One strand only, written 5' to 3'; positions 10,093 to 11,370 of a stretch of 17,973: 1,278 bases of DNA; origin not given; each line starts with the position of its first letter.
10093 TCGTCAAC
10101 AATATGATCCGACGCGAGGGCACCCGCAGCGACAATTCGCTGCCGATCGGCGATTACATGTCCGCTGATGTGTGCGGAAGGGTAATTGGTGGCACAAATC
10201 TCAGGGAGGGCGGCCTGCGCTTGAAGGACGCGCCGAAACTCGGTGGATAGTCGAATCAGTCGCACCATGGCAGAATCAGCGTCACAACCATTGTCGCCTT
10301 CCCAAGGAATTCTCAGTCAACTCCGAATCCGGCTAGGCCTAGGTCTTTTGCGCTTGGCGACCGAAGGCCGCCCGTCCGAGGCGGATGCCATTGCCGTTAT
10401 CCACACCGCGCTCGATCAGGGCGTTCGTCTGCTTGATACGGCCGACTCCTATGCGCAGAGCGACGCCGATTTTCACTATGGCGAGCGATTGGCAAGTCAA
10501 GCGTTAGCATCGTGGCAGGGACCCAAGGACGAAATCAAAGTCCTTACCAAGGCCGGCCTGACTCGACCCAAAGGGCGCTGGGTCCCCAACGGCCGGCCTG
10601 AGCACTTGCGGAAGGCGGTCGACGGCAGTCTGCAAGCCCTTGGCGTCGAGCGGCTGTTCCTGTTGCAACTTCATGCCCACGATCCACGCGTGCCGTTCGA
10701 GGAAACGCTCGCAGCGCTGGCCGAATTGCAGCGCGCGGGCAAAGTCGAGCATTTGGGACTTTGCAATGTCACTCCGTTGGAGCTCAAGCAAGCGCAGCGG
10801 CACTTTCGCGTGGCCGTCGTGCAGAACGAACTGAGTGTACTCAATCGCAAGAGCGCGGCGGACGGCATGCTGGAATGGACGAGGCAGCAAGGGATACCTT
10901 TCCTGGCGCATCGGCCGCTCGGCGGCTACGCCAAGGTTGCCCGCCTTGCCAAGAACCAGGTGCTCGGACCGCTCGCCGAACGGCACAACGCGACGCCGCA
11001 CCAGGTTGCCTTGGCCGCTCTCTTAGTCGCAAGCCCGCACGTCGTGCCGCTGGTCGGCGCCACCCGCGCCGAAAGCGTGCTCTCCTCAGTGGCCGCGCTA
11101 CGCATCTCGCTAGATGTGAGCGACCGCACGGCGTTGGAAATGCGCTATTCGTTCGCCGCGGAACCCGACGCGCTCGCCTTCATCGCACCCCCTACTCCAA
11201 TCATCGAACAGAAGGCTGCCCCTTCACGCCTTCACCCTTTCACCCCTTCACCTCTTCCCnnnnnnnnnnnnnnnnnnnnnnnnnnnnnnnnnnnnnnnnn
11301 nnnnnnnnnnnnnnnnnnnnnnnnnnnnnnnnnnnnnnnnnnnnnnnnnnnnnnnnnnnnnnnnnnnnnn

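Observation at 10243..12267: Unusual fusion of an aldo/keto reductase to a polynucleotide-kinase-like kinase and a Zn-loop HAD-IIIA phosphatase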

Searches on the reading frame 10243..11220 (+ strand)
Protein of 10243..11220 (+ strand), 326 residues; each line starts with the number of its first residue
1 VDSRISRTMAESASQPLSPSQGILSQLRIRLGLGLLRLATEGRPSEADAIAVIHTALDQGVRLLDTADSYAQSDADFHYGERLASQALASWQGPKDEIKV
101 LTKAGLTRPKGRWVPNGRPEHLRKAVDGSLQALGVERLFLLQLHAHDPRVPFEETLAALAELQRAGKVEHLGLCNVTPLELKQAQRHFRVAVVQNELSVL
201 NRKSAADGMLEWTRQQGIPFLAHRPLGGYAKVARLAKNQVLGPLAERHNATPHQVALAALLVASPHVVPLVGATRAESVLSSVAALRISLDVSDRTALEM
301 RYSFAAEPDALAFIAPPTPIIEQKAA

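Call 15: search_solved_structures(query=window:10243-11220:+, max_evalue=1e-10, show_alignments=2)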
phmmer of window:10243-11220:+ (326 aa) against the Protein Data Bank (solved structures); distinct sequences matched with E-value up to 1e-10: 34.
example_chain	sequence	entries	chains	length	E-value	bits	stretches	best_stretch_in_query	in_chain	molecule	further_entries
8hnq_A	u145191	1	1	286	4.6e-40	141.2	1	30-299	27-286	NADPH-dependent aldo/keto reductase AKR13B2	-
8te8_A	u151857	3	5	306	2.3e-29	106.1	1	30-291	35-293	Pyridoxine 4-dehydrogenase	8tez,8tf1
3uyi_A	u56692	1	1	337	1.5e-24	90.3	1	30-229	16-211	Perakine reductase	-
3v0s_A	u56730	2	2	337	2.2e-24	89.7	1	30-228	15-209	Perakine reductase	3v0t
3v0u_A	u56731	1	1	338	2.3e-24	89.7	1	30-228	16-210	Perakine reductase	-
7bby_A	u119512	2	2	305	4.1e-23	85.6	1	30-292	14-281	Aryl-alcohol dehydrogenase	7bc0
7bbz_A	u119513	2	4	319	4.3e-23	85.5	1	30-292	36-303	Aryl-alcohol dehydrogenase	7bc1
1pyf_A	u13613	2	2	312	8.2e-23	84.6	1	51-228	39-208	IolS protein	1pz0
5dan_A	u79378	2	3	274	5.4e-19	72.1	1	46-295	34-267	2,5-diketo-D-gluconic acid reductase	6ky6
6kik_A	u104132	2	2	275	5.4e-19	72.1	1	46-295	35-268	Oxidoreductase, aldo/keto reductase family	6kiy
7twz_A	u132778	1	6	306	8.5e-19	71.4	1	34-290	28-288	Putative oxidoreductase, NAD(P)-linked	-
8xr2_A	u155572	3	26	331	6.4e-18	68.5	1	30-239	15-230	Aldo/keto reductase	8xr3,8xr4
8jwk_A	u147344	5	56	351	6.9e-18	68.4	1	30-239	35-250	Aldo/keto reductase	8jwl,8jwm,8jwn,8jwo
6ovq_A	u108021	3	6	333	1.4e-17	67.4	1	41-175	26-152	Putative Side chain reductase | MtmW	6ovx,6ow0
4r9o_A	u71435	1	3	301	3.1e-17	66.3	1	43-290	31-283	Putative aldo/keto reductase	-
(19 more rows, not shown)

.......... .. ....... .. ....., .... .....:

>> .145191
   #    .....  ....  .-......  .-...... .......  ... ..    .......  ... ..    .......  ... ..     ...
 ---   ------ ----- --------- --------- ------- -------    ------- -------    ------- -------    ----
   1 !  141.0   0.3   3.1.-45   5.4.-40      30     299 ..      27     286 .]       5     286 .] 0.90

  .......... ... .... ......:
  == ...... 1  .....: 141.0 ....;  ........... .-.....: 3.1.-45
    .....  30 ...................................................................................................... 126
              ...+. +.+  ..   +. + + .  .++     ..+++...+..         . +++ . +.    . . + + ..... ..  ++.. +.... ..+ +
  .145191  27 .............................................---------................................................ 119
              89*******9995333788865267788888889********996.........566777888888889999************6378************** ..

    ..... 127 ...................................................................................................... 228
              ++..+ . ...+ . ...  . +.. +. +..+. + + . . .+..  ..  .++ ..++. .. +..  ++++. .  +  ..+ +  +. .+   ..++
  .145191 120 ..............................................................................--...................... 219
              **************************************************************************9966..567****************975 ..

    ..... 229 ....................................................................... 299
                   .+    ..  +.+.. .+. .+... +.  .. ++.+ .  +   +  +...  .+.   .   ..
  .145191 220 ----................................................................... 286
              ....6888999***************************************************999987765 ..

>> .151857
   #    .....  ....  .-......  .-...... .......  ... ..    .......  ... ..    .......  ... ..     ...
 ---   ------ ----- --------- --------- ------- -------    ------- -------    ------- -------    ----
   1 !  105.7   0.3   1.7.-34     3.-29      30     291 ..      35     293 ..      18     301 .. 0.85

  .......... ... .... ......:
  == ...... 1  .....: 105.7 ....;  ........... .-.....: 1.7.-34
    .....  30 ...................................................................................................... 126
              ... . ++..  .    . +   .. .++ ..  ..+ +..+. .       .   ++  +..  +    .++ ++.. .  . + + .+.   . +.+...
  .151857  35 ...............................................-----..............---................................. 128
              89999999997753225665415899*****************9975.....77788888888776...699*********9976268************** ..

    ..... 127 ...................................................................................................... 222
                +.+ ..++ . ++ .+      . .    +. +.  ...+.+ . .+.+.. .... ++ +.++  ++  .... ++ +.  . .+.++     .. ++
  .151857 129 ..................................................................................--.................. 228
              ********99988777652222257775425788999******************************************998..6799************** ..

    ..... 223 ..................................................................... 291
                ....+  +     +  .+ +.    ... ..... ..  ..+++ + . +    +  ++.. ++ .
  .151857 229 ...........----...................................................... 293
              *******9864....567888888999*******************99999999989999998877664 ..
